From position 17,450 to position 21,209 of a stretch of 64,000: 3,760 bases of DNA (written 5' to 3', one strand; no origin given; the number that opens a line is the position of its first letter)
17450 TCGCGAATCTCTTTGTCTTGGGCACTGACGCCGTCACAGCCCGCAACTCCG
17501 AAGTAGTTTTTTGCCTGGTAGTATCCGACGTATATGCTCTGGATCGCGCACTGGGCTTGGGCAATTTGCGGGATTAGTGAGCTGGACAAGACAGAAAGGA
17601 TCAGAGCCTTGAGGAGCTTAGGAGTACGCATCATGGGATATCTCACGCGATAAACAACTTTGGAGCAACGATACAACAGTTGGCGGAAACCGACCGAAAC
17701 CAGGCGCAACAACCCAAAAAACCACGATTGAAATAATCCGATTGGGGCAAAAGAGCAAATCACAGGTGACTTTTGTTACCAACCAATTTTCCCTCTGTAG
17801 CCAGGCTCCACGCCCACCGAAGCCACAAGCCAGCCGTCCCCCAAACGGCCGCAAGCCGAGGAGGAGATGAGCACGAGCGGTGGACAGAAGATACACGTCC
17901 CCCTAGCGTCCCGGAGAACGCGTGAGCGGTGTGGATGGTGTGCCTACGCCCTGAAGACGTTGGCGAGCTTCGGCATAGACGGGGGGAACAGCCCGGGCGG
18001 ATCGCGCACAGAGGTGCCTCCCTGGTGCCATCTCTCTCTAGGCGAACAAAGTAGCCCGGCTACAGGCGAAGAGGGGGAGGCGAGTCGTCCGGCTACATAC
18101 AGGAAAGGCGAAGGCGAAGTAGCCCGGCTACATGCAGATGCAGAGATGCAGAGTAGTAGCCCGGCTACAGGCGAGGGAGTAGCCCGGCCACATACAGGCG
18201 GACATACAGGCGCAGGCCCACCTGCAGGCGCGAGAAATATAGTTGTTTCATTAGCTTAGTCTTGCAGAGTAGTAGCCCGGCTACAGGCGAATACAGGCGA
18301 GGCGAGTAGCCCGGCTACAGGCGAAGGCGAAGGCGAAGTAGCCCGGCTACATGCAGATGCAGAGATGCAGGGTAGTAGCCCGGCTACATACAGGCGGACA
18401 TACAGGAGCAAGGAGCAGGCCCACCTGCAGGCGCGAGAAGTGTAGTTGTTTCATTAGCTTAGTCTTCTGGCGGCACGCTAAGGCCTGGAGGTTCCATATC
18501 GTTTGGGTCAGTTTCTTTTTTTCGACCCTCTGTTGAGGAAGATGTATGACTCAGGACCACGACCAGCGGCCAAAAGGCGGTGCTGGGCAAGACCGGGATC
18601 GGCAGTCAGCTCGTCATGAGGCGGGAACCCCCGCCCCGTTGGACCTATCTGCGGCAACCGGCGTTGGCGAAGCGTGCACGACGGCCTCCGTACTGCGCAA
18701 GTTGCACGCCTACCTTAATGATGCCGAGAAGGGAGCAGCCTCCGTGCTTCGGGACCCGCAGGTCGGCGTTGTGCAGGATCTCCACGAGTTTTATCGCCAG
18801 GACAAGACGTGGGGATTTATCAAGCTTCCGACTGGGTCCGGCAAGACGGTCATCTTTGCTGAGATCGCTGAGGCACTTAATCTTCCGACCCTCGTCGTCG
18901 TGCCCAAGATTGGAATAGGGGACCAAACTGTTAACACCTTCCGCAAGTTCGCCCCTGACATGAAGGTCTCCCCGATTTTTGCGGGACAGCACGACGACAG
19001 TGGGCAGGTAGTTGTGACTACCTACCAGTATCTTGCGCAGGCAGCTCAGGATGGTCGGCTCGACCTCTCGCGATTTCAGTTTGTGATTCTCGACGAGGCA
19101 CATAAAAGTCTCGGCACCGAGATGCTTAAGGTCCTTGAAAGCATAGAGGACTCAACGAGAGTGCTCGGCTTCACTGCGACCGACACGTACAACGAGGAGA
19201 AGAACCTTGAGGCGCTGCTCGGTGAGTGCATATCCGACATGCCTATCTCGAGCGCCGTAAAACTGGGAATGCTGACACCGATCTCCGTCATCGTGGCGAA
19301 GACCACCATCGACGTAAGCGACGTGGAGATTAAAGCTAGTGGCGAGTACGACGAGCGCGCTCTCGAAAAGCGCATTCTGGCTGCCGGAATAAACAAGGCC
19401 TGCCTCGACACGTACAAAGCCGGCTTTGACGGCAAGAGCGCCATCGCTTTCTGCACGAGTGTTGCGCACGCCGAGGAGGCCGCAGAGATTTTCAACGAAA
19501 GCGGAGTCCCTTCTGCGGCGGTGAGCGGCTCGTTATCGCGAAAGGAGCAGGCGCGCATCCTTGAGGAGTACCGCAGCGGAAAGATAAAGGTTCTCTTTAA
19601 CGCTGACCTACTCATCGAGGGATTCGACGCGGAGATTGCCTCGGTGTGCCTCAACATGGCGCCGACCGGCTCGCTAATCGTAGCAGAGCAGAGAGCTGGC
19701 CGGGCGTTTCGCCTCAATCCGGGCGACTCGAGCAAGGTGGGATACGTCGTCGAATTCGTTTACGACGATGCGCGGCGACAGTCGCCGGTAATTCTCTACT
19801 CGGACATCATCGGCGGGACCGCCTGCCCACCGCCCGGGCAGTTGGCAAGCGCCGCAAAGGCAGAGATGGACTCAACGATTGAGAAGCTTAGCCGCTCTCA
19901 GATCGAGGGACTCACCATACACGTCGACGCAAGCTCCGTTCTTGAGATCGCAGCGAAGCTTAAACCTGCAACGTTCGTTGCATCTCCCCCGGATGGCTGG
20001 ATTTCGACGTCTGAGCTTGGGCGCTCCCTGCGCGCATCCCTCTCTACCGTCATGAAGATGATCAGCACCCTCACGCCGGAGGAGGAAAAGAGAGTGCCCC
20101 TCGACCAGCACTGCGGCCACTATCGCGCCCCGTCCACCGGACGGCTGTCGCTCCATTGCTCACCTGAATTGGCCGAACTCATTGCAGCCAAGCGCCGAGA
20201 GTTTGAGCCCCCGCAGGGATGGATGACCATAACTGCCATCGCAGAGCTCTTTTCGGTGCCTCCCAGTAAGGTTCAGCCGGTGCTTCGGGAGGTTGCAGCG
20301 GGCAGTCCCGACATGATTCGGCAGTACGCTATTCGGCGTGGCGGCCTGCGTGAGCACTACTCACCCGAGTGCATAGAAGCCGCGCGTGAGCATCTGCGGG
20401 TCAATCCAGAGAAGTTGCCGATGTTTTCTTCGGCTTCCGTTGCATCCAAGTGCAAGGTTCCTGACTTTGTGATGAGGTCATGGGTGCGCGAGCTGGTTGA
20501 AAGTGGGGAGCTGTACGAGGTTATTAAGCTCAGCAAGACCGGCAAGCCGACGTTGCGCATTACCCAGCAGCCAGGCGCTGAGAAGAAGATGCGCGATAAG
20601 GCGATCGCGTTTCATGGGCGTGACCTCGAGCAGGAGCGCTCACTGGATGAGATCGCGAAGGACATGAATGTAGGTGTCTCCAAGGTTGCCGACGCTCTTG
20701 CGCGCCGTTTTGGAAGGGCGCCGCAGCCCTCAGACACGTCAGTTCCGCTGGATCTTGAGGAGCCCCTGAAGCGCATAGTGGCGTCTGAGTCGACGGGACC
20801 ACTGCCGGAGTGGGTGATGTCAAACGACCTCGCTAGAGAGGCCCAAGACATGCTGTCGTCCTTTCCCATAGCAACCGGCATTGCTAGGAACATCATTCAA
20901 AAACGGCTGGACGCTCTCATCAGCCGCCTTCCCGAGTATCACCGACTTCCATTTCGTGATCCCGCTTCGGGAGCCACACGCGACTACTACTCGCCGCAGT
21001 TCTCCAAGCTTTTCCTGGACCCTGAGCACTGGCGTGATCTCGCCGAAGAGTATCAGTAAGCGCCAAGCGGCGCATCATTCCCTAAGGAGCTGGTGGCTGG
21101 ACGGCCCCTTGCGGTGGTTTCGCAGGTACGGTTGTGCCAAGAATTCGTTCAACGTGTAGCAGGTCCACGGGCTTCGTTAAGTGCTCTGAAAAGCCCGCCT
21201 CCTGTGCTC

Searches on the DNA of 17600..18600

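Call 8: search_rna_families(source=window, start=17600, end=18600, threshold=evalue, max_evalue=10)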
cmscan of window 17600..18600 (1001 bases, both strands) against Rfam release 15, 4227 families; matches with E-value up to 10: 3.
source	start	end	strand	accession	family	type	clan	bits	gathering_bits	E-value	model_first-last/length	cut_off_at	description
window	17817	17932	-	RF02203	WT1-AS_1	Gene; lncRNA;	-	18.2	40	8.5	1-109/109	no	WT1 antisense RNA conserved region 1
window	18131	18214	-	RF02246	Six3os1_1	Gene; lncRNA;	-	12.8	50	4.6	1-87/87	no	Six3os1 conserved region 1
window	17931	18003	+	RF01142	sR19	Gene; snRNA; snoRNA; CD-box;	-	12.5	45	3.3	1-63/63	no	Small nucleolar RNA sR19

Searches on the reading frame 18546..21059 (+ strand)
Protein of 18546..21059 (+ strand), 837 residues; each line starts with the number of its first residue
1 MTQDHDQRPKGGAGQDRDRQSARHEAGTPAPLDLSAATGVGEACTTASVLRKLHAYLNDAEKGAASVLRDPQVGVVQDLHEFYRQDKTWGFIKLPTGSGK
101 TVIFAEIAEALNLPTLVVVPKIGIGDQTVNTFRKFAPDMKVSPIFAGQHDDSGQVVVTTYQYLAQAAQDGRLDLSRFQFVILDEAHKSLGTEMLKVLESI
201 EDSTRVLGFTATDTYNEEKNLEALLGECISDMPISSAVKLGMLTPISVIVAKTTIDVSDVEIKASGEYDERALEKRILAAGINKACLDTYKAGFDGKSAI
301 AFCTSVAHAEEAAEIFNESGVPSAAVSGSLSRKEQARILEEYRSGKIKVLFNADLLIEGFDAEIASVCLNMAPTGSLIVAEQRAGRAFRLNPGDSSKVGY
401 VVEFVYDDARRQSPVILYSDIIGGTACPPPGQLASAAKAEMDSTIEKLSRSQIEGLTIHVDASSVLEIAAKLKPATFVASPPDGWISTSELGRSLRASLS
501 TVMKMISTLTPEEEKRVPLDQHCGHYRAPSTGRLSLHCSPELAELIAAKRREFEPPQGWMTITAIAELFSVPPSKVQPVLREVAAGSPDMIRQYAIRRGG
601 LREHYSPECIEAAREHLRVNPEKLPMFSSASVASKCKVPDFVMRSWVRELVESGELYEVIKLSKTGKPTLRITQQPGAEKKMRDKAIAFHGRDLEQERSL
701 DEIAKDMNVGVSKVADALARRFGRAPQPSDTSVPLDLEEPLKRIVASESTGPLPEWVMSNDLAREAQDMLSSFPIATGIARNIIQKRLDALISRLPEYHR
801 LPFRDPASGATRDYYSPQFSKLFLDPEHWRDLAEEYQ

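Call 11: search_protein_families(library=pfam, proteins=[window:18546-21059:+])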
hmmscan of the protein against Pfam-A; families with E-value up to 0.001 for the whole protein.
window:18546-21059:+ (837 aa): 5 families
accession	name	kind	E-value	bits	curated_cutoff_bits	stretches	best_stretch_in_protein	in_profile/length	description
PF04851.21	ResIII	-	4.6e-26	92.1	22.5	1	67-212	3-161/164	Type III restriction enzyme, res subunit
PF00271.37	Helicase_C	-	1.7e-14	54.4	23.5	1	295-390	14-109/110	Helicase conserved C-terminal domain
PF00270.35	DEAD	-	3.4e-13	50.1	26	1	91-214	18-161/167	DEAD/DEAH box helicase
PF18766.7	SWI2_SNF2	-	1.2e-12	48.4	26.7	1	79-264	10-206/221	SWI2/SNF2 ATPase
PF00176.29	SNF2-rel_dom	-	1.4e-06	28.1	24.9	1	38-225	26-175/290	SNF2-related domain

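Call 12: find_encoding_contigs(protein=window:18546-21059:+, flank=10000, max_places=10)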
Protein window:18546-21059:+ (837 aa): 18 contigs read that carry it; 8 places shown.
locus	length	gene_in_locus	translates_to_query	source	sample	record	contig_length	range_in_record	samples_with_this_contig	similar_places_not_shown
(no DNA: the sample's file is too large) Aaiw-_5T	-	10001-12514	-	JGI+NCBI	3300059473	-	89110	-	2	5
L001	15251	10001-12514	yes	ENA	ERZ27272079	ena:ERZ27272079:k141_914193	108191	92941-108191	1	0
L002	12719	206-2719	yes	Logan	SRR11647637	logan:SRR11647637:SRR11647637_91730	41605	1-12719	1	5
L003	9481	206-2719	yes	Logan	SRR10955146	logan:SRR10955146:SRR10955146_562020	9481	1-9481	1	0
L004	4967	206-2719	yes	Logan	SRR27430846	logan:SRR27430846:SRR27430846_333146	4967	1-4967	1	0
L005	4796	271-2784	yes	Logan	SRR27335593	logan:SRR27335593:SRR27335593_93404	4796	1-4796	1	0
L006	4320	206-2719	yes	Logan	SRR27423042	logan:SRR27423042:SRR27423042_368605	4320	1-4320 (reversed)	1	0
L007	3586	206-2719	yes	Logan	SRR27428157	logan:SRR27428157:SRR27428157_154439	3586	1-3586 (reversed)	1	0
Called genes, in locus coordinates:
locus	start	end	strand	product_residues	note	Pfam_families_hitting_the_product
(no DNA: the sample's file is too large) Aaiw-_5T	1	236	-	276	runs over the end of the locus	PF00142:Fer4_NifH (weak), PF01656:CbiA, PF02374:ArsA_ATPase, PF06564:CBP_BcsQ, PF09140:MipZ, PF10609:ParA, PF13614:AAA_31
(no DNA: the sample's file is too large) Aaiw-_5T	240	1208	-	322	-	PF03775:MinC_C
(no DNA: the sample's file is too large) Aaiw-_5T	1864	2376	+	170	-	PF04608:PgpA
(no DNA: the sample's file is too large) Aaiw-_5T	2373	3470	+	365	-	PF10023:Aminopep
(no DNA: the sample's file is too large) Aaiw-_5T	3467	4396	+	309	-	PF00215:OMPdecase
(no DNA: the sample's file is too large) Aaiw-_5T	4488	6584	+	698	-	PF23161:HTH_RNase_II (faint), PF00773:RNB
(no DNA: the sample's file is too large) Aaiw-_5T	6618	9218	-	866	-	-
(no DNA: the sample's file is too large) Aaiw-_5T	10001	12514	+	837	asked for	PF00176:SNF2-rel_dom (weak), PF00270:DEAD, PF04851:ResIII, PF18766:SWI2_SNF2, PF00271:Helicase_C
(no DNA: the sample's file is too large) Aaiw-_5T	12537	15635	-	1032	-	PF08448:PAS_4 (faint), PF13426:PAS_9 (faint), PF08447:PAS_3, PF00512:HisKA, PF02518:HATPase_c, PF00072:Response_reg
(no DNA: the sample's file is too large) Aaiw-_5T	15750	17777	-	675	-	PF00005:ABC_tran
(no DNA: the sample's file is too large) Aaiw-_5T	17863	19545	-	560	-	PF05711:TylF, PF04989:RMNT_CmcI (faint), PF13578:Methyltransf_24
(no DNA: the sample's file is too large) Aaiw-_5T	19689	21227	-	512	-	PF00534:Glycos_transf_1, PF13692:Glyco_trans_1_4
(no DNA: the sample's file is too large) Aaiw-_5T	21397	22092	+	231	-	PF00156:Pribosyltran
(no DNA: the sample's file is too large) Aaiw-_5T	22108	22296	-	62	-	-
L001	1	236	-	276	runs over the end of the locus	PF00142:Fer4_NifH (weak), PF01656:CbiA, PF02374:ArsA_ATPase, PF06564:CBP_BcsQ, PF09140:MipZ, PF10609:ParA, PF13614:AAA_31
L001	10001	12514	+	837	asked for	PF00176:SNF2-rel_dom (weak), PF00270:DEAD, PF04851:ResIII, PF18766:SWI2_SNF2, PF00271:Helicase_C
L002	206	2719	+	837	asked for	PF00176:SNF2-rel_dom (weak), PF00270:DEAD, PF04851:ResIII, PF18766:SWI2_SNF2, PF00271:Helicase_C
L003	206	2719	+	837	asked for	PF00176:SNF2-rel_dom (weak), PF00270:DEAD, PF04851:ResIII, PF18766:SWI2_SNF2, PF00271:Helicase_C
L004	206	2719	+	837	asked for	PF00176:SNF2-rel_dom (weak), PF00270:DEAD, PF04851:ResIII, PF18766:SWI2_SNF2, PF00271:Helicase_C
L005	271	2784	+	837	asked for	PF00176:SNF2-rel_dom (weak), PF00270:DEAD, PF04851:ResIII, PF18766:SWI2_SNF2, PF00271:Helicase_C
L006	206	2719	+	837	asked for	PF00176:SNF2-rel_dom (weak), PF00270:DEAD, PF04851:ResIII, PF18766:SWI2_SNF2, PF00271:Helicase_C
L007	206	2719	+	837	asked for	PF00176:SNF2-rel_dom (weak), PF00270:DEAD, PF04851:ResIII, PF18766:SWI2_SNF2, PF00271:Helicase_C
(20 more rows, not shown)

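Call 16: find_homologous_proteins(query=window:18546-21059:+, max_evalue=1e-30)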
Query window:18546-21059:+ (837 aa): 67 proteins with E <= 1e-30 among 8000 candidates.
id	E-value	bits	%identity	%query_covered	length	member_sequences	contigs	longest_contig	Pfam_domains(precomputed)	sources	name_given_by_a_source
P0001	0.0e+0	1856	100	100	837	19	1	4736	PF00270.36,PF00176.30,PF18766.8,PF00271.38,PF04851.22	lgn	-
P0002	0.0e+0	1012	58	93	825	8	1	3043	PF00270.36,PF18766.8,PF00271.38,PF04851.22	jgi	jgi:superfamily II DNA or RNA helicase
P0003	9.3e-179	615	42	81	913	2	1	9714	PF00270.36,PF00176.30,PF18766.8,PF00271.38,PF04851.22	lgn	-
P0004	4.4e-160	553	36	93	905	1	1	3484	PF00270.36,PF00176.30,PF18766.8,PF00271.38,PF04851.22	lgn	-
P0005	2.9e-120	421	37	72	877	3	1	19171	PF00270.36,PF18766.8,PF00271.38,PF04851.22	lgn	-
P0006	1.7e-110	389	33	71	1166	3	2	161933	PF00270.36,PF18766.8,PF00271.38,PF04851.22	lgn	-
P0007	1.7e-109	386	35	69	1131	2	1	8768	PF00270.36,PF13384.13,PF13518.13,PF01381.29,PF00271.38,PF04851.22,PF12728.14,PF00176.30,PF13551.13,PF08280.18,PF26109.1,PF18766.8,PF13545.13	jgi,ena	-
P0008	1.1e-108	383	33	94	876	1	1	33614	PF00270.36,PF18766.8,PF00271.38,PF04851.22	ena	-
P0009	2.1e-106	375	34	70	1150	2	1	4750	PF08279.19,PF00270.36,PF13730.13,PF13384.13,PF13518.13,PF01381.29,PF00271.38,PF04851.22,PF12728.14,PF13551.13,PF26109.1,PF18766.8,PF13545.13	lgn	-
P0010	4.5e-103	364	33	67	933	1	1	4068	PF00270.36,PF13551.13,PF13518.13,PF26109.1,PF18766.8,PF00271.38,PF04851.22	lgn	-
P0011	5.0e-103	364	36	65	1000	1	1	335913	PF00270.36,PF00271.38,PF04851.22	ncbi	-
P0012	5.4e-102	361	33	69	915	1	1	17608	PF00270.36,PF07652.21,PF18766.8,PF00271.38,PF04851.22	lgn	-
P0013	6.0e-102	361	34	65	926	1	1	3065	PF00270.36,PF13551.13,PF26109.1,PF18766.8,PF00271.38,PF04851.22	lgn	-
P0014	3.2e-100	355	33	68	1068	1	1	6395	PF00270.36,PF00176.30,PF13551.13,PF13518.13,PF26109.1,PF18766.8,PF00271.38,PF04851.22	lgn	-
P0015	4.2e-100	354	33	63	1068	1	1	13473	PF00270.36,PF26109.1,PF07652.21,PF18766.8,PF00271.38,PF04851.22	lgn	-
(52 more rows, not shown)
